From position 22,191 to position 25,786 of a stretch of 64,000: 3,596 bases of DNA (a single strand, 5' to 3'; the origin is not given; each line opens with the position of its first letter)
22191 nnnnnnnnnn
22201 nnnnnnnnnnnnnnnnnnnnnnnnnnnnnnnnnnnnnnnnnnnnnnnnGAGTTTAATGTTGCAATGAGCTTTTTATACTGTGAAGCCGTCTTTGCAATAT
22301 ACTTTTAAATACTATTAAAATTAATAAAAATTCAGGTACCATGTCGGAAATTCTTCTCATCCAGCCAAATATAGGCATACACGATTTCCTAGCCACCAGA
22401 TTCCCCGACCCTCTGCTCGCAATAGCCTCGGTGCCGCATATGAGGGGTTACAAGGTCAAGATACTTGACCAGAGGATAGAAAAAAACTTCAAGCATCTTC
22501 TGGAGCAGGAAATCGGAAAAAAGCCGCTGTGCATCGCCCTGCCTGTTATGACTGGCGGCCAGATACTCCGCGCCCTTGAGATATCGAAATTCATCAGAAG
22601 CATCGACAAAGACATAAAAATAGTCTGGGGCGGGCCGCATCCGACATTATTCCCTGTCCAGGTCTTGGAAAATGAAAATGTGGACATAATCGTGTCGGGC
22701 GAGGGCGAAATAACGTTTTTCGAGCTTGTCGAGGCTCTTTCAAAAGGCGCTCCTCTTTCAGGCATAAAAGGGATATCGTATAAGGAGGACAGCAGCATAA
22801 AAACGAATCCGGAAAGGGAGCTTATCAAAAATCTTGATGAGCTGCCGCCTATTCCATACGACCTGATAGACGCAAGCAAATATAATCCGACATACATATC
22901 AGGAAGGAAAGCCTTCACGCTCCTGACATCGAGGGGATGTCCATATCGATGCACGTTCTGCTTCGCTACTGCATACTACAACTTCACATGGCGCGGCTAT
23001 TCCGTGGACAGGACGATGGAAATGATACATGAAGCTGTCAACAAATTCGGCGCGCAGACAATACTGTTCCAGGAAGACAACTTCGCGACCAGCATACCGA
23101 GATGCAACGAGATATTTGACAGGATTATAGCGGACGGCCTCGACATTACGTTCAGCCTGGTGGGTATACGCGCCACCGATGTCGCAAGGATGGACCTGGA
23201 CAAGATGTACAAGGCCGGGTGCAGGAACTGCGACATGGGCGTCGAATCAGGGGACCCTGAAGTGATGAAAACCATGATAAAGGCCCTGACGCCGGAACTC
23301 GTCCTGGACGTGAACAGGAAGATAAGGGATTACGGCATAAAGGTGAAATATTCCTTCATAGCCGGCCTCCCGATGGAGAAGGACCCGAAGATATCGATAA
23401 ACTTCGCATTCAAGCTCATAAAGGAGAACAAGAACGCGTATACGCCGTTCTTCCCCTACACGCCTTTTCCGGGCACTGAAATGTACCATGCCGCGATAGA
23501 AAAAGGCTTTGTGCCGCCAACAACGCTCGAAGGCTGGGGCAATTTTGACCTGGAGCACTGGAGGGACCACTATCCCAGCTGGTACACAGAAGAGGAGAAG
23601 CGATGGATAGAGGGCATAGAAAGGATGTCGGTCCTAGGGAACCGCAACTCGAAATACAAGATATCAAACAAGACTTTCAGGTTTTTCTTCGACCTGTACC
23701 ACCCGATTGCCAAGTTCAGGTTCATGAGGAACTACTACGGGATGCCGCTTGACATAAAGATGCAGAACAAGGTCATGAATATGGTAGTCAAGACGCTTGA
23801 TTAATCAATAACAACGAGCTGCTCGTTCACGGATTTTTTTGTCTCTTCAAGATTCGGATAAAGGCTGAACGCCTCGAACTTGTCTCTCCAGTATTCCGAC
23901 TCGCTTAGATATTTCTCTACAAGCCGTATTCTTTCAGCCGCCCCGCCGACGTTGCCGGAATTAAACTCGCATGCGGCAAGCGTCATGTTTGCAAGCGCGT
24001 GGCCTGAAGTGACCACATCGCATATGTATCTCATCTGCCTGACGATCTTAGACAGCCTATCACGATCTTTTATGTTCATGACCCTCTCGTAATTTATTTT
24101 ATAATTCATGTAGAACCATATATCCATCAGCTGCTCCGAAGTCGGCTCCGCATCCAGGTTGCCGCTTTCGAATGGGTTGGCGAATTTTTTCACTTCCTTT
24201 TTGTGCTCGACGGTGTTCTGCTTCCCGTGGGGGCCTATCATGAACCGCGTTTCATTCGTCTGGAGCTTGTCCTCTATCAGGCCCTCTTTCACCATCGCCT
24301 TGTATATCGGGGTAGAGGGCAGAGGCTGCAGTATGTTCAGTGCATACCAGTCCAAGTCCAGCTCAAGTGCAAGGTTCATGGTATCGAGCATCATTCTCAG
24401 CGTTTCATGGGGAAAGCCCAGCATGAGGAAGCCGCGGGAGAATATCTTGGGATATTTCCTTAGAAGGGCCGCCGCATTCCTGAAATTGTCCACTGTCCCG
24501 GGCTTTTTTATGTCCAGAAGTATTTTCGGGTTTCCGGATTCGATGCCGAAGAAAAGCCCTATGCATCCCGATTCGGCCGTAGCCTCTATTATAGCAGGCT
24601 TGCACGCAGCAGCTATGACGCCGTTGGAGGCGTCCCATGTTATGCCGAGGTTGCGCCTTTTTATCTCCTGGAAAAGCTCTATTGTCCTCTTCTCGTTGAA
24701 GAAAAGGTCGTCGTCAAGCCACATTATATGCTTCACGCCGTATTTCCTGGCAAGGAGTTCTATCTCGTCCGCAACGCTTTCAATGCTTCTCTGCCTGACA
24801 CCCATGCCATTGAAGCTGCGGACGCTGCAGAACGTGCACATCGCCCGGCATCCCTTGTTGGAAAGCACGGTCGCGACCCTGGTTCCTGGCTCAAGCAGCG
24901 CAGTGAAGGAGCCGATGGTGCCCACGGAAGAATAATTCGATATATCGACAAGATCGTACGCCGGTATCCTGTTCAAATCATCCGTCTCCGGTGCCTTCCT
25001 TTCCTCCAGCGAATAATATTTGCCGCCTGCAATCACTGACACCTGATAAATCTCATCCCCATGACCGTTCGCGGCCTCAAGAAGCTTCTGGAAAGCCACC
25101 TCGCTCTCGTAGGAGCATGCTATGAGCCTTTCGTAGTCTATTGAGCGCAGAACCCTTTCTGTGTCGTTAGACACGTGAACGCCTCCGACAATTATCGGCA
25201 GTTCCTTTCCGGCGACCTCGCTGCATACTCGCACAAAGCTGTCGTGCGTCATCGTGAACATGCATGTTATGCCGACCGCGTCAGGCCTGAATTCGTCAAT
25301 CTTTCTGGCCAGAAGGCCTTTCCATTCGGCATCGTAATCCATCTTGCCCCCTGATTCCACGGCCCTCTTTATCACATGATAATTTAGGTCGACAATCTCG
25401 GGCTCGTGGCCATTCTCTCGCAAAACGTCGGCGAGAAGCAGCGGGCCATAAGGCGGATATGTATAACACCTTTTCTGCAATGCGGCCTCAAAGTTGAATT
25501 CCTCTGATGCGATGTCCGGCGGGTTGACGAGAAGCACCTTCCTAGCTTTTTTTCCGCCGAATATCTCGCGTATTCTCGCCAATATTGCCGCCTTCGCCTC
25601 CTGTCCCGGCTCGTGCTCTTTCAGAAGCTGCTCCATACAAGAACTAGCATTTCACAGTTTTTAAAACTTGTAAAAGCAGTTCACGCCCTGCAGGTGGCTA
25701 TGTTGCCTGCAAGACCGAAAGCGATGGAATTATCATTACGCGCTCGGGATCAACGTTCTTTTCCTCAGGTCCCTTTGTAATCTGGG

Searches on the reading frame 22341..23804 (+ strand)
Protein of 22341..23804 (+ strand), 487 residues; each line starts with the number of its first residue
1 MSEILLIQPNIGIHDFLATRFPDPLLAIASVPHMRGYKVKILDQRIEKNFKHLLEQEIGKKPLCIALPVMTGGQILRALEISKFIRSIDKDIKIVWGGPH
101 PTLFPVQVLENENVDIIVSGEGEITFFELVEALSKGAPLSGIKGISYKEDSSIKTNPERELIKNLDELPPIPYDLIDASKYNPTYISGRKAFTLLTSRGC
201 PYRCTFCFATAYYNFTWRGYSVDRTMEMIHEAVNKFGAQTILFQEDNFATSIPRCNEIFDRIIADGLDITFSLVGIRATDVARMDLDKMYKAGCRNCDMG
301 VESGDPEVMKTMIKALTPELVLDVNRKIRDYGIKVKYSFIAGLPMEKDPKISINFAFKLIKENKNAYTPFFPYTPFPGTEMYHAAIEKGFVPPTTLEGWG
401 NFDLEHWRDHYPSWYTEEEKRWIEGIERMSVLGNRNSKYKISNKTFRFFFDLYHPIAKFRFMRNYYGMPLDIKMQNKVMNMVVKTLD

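Call 16: search_protein_families(library=pfam, proteins=[window:22341-23804:+], max_evalue=0.00001)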
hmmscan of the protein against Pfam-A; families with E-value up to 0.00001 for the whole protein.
window:22341-23804:+ (487 aa): 2 families
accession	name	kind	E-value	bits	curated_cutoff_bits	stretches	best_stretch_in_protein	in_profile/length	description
PF04055.27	Radical_SAM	-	2.5e-18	67.2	29.5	1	196-348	3-156/166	Radical SAM superfamily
PF02310.24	B12-binding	-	3.9e-14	53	32.1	1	26-129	18-120/121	B12 binding domain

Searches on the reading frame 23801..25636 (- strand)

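Call 16: search_protein_families(library=pfam, proteins=[window:23801-25636:-], max_evalue=0.00001)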
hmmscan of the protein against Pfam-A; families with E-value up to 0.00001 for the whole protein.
window:23801-25636:- (611 aa): 2 families
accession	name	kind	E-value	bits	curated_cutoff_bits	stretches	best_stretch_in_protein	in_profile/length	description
PF04055.27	Radical_SAM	-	2.8e-19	70.3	29.5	1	261-422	5-165/166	Radical SAM superfamily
PF02310.24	B12-binding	-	3.7e-13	49.8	32.1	1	56-168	8-103/121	B12 binding domain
